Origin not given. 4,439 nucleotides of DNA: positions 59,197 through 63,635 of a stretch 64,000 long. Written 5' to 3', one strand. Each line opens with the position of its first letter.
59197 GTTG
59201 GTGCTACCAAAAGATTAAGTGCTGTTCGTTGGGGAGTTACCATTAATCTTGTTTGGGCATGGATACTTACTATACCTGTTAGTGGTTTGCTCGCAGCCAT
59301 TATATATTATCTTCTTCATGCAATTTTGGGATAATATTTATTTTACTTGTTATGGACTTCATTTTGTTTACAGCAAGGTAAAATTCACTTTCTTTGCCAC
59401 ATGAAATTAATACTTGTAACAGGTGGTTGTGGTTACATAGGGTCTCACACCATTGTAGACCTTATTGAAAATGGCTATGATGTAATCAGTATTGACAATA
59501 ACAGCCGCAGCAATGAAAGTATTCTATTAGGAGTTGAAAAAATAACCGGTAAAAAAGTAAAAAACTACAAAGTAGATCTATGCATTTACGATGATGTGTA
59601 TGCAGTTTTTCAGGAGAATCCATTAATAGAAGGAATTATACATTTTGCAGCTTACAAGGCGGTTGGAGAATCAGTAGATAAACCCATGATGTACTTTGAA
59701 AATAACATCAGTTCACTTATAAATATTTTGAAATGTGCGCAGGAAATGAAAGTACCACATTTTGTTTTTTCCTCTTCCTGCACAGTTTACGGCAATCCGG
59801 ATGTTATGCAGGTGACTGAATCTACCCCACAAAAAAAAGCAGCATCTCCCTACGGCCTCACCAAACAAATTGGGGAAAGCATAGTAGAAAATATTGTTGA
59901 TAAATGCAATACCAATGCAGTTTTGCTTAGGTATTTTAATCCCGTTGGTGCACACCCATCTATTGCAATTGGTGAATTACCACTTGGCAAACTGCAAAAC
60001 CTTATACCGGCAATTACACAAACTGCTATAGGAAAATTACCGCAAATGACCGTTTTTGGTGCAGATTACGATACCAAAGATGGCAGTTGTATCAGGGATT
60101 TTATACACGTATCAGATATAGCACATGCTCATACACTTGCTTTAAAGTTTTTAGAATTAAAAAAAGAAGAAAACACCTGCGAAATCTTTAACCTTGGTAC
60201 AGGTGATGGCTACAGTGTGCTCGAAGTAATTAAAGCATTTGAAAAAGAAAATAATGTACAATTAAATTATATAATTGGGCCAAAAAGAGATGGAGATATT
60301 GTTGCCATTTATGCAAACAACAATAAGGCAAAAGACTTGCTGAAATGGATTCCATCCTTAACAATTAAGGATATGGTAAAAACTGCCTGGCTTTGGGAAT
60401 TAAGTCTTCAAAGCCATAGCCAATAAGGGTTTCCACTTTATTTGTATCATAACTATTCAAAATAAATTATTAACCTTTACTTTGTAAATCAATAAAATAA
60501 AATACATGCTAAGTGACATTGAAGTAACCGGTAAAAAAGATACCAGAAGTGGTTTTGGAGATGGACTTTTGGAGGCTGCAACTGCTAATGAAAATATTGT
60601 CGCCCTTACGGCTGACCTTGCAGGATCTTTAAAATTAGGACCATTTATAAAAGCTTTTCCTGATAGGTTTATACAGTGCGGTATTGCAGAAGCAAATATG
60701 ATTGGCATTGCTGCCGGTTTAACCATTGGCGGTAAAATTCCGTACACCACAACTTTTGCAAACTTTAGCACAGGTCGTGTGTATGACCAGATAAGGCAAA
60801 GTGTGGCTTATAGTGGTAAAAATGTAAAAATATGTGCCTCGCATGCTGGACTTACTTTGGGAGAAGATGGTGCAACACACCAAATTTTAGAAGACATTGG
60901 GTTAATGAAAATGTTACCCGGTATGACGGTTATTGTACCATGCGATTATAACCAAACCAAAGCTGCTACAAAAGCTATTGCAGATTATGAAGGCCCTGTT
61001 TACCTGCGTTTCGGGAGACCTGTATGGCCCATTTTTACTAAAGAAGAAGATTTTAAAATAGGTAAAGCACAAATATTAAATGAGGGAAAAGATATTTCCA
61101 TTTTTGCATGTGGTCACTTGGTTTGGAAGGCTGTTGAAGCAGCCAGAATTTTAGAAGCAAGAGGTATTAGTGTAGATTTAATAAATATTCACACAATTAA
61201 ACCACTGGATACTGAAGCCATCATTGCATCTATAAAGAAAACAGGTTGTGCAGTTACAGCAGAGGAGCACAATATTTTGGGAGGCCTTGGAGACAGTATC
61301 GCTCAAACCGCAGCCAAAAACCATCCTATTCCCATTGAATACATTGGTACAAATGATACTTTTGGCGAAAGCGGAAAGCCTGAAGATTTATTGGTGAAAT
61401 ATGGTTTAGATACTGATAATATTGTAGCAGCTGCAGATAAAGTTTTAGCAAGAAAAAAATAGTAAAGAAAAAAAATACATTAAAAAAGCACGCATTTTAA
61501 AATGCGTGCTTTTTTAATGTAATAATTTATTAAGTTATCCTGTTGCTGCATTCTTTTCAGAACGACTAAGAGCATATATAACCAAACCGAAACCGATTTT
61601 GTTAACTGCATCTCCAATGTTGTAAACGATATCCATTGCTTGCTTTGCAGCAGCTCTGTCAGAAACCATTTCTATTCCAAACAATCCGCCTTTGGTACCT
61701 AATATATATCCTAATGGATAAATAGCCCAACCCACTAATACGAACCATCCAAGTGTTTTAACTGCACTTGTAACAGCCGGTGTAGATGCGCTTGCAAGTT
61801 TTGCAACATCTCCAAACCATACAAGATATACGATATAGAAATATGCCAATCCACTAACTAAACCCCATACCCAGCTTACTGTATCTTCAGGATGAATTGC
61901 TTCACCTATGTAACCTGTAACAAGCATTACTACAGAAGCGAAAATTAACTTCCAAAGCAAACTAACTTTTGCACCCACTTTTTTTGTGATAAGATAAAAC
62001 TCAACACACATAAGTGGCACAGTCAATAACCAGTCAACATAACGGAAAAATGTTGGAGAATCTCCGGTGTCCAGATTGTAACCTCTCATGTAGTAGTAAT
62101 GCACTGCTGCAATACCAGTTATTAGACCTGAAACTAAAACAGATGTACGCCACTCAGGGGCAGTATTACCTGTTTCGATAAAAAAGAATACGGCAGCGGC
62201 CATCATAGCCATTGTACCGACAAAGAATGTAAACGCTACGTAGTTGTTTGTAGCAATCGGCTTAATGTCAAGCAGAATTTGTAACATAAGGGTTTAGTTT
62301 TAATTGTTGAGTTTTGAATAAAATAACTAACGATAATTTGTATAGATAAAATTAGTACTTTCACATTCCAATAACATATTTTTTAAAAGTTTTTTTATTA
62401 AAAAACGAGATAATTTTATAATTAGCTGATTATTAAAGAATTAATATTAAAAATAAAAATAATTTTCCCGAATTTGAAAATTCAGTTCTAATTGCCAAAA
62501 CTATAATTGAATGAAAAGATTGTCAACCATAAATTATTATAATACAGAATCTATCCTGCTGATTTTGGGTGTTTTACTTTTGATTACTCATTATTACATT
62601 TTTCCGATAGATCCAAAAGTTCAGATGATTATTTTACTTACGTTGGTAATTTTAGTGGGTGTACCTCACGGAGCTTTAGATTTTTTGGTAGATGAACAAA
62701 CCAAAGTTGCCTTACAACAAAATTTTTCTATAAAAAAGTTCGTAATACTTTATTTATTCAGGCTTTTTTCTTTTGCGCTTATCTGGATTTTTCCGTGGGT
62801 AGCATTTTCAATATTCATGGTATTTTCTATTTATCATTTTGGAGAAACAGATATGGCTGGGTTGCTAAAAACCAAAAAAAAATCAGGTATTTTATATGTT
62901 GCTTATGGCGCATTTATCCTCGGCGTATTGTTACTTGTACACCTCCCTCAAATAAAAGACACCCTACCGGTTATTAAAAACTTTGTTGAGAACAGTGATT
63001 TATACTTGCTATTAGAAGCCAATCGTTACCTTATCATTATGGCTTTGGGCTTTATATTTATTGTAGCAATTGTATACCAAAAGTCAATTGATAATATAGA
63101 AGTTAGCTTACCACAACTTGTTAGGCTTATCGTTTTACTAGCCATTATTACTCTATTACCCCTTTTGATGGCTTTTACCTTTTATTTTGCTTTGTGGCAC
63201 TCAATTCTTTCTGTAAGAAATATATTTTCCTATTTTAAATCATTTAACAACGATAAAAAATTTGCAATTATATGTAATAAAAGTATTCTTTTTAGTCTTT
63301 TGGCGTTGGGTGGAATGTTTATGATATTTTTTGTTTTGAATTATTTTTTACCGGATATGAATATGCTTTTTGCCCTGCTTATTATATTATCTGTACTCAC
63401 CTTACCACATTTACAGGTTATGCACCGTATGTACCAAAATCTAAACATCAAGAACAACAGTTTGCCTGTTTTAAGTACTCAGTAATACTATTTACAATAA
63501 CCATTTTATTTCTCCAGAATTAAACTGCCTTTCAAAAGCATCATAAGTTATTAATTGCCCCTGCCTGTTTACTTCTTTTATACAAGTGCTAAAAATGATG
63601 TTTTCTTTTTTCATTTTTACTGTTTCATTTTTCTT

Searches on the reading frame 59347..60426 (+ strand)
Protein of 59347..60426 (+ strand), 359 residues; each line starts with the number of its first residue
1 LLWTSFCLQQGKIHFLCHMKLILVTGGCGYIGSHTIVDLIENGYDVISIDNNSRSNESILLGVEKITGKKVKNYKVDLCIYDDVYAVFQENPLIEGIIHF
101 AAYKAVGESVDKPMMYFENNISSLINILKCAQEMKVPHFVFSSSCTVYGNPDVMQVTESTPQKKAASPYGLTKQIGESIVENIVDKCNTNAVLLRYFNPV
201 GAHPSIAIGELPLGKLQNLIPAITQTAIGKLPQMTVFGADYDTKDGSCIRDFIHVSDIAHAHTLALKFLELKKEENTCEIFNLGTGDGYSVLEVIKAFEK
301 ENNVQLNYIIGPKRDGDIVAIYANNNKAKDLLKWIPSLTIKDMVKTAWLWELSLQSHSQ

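Call 15: search_protein_families(library=pfam, proteins=[window:59347-60426:+], max_evalue=0.01)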
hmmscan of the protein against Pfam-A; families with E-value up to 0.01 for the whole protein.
window:59347-60426:+ (359 aa): 9 families
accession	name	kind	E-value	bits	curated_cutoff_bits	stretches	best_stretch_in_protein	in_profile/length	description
PF01370.27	Epimerase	-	1.1e-47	163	20.9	1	22-284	1-240/240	NAD dependent epimerase/dehydratase family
PF16363.11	GDP_Man_Dehyd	-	2.5e-45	155.8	27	1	23-345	1-330/332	GDP-mannose 4,6 dehydratase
PF01073.25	3Beta_HSD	-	3.3e-16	59.6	22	1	23-275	1-238/280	3-beta hydroxysteroid dehydrogenase/isomerase family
PF02719.21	Polysacc_synt_2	-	6.9e-11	42.3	20.2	1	22-154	1-138/293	Polysaccharide biosynthesis protein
PF04321.23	RmlD_sub_bind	-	3.7e-08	33.2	27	1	20-187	2-143/287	RmlD substrate binding domain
PF07993.18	NAD_binding_4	-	1.7e-07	31.1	20.1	1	94-195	89-203/258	Male sterility protein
PF05368.20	NmrA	-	4.2e-06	27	27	1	20-144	3-107/298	NmrA-like family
PF08659.16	KR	-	5e-06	27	22.6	1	22-151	3-144/180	KR domain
PF00106.31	adh_short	-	0.00019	21.4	26.6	1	20-90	1-70/195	short chain dehydrogenase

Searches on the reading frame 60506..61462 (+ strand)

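Call 15: search_protein_families(library=pfam, proteins=[window:60506-61462:+], max_evalue=0.01)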
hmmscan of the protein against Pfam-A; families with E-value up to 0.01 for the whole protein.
window:60506-61462:+ (318 aa): 4 families
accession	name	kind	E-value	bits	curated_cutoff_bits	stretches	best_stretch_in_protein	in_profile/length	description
PF02779.29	Transket_pyr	-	7.7e-41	140.1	27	1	11-172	3-170/174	Transketolase, pyrimidine binding domain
PF02780.25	Transketolase_C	-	6.7e-30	104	25.9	1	186-306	1-124/124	Transketolase, C-terminal domain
PF22613.1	Transketolase_C_1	-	0.00014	22.5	27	1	193-301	10-112/113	Transketolase-like TK C-terminal domain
PF17147.9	PFOR_II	-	0.0087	16.8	27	0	196-281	2-90/102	Pyruvate:ferredoxin oxidoreductase core domain II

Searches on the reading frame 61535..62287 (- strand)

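Call 15: search_protein_families(library=pfam, proteins=[window:61535-62287:-], max_evalue=0.01)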
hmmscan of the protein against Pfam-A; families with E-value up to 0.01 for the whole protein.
window:61535-62287:- (250 aa): 1 family
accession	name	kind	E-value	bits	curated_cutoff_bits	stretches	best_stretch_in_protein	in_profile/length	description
PF01036.24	Bac_rhodopsin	-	2.8e-45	154.9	24.6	1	18-240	4-220/224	Bacteriorhodopsin-like protein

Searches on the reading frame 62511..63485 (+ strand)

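Call 15: search_protein_families(library=pfam, proteins=[window:62511-63485:+], max_evalue=0.01)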
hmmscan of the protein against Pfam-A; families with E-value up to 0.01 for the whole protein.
window:62511-63485:+ (324 aa): 1 family
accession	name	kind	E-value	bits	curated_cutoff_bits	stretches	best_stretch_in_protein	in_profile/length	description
PF15461.11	BCD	-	3.6e-40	138.7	28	1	45-308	2-267/267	Beta-carotene 15,15'-dioxygenase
